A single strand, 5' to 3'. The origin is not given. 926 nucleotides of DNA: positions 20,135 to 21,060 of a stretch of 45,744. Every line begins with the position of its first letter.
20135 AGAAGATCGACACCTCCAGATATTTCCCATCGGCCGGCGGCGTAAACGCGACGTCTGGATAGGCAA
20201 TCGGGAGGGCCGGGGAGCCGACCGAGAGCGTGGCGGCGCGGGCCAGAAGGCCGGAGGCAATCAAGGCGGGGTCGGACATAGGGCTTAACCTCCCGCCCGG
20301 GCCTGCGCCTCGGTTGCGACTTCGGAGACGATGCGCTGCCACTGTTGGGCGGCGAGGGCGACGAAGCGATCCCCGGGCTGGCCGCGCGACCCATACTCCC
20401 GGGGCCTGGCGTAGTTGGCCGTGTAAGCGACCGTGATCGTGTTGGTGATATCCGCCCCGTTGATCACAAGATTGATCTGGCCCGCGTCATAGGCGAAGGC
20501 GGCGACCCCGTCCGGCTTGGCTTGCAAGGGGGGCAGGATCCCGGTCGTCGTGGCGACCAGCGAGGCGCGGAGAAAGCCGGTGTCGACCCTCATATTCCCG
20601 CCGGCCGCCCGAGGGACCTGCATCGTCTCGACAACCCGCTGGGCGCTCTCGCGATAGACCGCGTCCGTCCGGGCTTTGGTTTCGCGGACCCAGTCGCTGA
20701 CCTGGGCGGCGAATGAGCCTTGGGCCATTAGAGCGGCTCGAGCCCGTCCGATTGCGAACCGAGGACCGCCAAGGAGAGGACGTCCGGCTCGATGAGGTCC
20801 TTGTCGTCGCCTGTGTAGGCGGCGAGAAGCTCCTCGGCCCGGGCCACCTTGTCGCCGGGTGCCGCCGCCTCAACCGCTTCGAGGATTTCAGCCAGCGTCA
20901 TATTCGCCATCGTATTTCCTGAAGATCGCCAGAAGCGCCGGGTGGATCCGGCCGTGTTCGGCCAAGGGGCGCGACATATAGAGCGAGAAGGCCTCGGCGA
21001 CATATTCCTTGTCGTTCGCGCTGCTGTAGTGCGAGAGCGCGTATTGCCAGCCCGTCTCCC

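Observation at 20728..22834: MuF head-morphogenesis domain fused through a Pro/Ala linker to an HExxH metallopeptidase-like domain, with an overlapping small acidic ORF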

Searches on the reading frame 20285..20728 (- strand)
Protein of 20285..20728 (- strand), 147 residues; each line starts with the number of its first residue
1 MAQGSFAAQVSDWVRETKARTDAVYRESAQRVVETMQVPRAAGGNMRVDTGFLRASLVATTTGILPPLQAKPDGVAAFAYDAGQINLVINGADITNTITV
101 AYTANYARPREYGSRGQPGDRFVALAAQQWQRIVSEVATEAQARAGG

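Call 3: search_protein_families(library=pfam, proteins=[window:20285-20728:-], max_evalue=1)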
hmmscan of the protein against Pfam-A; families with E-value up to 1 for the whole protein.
window:20285-20728:- (147 aa): 0 families

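Call 4: search_protein_families(library=phrogs, proteins=[window:20285-20728:-], max_evalue=0.1)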
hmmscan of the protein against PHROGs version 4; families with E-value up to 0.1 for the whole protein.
window:20285-20728:- (147 aa): 2 families
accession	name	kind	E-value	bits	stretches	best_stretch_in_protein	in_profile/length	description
phrog_169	-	connector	4.6e-19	70.4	1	2-145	126-265/275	tail completion or Neck1 protein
phrog_5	-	connector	1.1e-09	39.5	1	15-140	110-203/239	tail completion or Neck1 protein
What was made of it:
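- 20285..20728 (-): Downstream neighbour: Neck1 / tail-completion gene. Its start overlaps the small ORF's stop (TAATG). phrog_169 at E 4.6e-19 (call 4).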

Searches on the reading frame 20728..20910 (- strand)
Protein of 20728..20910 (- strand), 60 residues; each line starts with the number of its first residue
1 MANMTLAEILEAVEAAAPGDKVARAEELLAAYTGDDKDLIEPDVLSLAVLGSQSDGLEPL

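Call 3: search_protein_families(library=pfam, proteins=[window:20728-20910:-], max_evalue=1)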
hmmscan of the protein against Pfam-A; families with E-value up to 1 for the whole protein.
window:20728-20910:- (60 aa): 0 families

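Call 4: search_protein_families(library=phrogs, proteins=[window:20728-20910:-], max_evalue=0.1)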
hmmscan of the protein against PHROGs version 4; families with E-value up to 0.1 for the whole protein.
window:20728-20910:- (60 aa): 0 families

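Call 7: search_protein_families(library=ncbifam, proteins=[window:20728-20910:-], max_evalue=1)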
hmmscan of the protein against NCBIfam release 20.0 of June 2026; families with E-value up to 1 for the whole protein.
window:20728-20910:- (60 aa): 0 families

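Call 63: find_homologous_proteins(query=A6, max_evalue=0.01)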
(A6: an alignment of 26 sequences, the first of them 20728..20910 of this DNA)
Query A6 (26 sequences) (60 aa, profile of the alignment): 38 proteins with E <= 0.01 among 1219 candidates.
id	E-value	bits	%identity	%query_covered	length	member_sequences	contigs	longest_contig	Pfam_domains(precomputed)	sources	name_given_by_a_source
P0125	3.7e-19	86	45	63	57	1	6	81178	-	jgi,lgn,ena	-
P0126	1.2e-18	85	37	63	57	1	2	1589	-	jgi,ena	jgi:hypothetical protein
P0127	2.8e-18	83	39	63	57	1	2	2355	-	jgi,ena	jgi:hypothetical protein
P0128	6.5e-18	82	47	63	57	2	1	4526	-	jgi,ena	jgi:hypothetical protein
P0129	1.3e-17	81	37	63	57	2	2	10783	-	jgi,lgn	jgi:hypothetical protein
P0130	1.6e-17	81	45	63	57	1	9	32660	-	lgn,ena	-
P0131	4.4e-17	80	37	63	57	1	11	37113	-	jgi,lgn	-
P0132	1.2e-16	78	93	100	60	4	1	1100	-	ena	-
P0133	1.3e-16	78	39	63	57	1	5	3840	-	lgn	-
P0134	1.4e-16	78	-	-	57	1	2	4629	-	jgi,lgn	jgi:hypothetical protein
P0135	2.1e-16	78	45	63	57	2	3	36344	-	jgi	jgi:hypothetical protein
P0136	3.0e-16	77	42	63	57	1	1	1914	-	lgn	-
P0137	4.3e-16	77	45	63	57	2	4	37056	-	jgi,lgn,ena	jgi:hypothetical protein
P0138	5.8e-16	76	83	100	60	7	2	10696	-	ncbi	-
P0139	7.8e-16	76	39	63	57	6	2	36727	-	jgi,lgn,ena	jgi:hypothetical protein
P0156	1.4e-10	59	28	60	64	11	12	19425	-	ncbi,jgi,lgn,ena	-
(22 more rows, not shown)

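Call 64: find_encoding_contigs(protein=P0138, flank=5000, max_places=4)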
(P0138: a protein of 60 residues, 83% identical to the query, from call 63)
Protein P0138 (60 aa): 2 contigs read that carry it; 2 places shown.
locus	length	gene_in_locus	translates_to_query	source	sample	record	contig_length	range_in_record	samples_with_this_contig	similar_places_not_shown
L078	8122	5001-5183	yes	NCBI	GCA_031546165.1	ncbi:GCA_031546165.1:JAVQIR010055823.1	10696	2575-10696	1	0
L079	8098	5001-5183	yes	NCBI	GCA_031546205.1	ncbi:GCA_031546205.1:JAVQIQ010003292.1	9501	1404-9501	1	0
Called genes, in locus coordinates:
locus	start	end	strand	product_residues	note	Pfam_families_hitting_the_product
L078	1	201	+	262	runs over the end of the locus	PF20356:DUF6651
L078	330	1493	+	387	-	-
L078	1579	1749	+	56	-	-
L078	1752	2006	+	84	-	-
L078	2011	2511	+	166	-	PF20557:DnaT_2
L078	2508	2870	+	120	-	-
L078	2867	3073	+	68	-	-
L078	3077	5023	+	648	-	PF04233:Phage_Mu_F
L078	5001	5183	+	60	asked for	-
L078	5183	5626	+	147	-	-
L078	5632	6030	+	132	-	PF13554:Phage_tail_terminator_5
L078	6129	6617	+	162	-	PF08813:Phage_tail_3 (weak)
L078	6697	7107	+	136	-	-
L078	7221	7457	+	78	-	-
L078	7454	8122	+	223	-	?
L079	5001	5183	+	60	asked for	-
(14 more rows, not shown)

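Call 65: find_encoding_contigs(protein=P0156, flank=5000, max_places=4)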
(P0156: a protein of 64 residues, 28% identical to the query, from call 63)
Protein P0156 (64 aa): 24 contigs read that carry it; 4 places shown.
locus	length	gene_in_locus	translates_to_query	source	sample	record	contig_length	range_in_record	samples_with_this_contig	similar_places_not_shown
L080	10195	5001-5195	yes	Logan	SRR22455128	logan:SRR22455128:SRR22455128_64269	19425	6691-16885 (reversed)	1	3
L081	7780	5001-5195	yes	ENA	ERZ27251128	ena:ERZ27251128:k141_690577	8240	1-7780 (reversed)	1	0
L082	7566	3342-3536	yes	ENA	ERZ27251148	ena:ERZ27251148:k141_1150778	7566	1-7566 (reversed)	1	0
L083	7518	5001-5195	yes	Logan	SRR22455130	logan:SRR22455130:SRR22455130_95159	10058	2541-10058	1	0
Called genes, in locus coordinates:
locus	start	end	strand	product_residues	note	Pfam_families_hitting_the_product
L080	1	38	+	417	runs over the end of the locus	PF02195:ParB_N, PF01555:N6_N4_Mtase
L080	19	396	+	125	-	-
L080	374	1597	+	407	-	PF04466:Terminase_3, PF17288:Terminase_3C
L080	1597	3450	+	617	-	PF04860:Phage_portal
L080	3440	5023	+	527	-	PF04233:Phage_Mu_F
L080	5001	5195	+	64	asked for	-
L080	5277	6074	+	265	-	PF04586:Peptidase_S78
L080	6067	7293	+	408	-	PF05065:Phage_capsid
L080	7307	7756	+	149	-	-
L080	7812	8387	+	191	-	-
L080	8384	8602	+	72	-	-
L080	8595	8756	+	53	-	-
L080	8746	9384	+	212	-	PF05135:Phage_connect_1 (weak), PF24163:HCP (weak)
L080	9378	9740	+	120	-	PF05521:Phage_HCP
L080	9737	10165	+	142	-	PF04883:HK97-gp10_like (faint)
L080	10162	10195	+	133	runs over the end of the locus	PF11367:Tail_completion_gp17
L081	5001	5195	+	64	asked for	-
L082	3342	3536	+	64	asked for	-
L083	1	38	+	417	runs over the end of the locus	PF02195:ParB_N, PF01555:N6_N4_Mtase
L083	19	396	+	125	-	-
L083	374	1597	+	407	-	PF04466:Terminase_3, PF17288:Terminase_3C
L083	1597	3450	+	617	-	PF04860:Phage_portal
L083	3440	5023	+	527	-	PF04233:Phage_Mu_F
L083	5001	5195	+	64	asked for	-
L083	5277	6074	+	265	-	PF04586:Peptidase_S78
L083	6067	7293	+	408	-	PF05065:Phage_capsid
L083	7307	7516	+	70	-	?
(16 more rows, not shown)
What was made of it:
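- L080-L083 carry a separate Peptidase_S78 prohead protease right after the pair (call 65). Relatives L080-L083 have their own S78 prohead protease next to the pair (call 65).
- Tried and rejected: Rejected, because relatives carry a separate S78 prohead protease beside the pair (call 65).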

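Call 74: search_protein_families(library=phrogs, alignment_id=A6, max_evalue=0.1)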
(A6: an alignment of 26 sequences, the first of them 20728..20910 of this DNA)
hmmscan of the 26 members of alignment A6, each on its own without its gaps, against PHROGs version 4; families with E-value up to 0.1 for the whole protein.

A. member 1, window:20728-20910:- (60 aa): 0 families

B. families by the number of members that match (of 26 scanned): 7 families
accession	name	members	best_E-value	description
phrog_12903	-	2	0.021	-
phrog_34292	-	1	0.013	-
phrog_25283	-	1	0.048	head protein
phrog_25443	-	1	0.054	-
phrog_13679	-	1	0.055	-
phrog_8838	-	1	0.077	-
phrog_31954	-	1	0.093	-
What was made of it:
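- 20728..20910 (-): Small acidic partner gene (60 aa from ATG 20910; homologs start at the 'MT' equivalent to ATG 20901). No Pfam or PHROG family (calls 3, 4, 74).
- Tried and rejected: Pfam, NCBIfam and PHROGs gave nothing (calls 3, 4, 7, 74).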
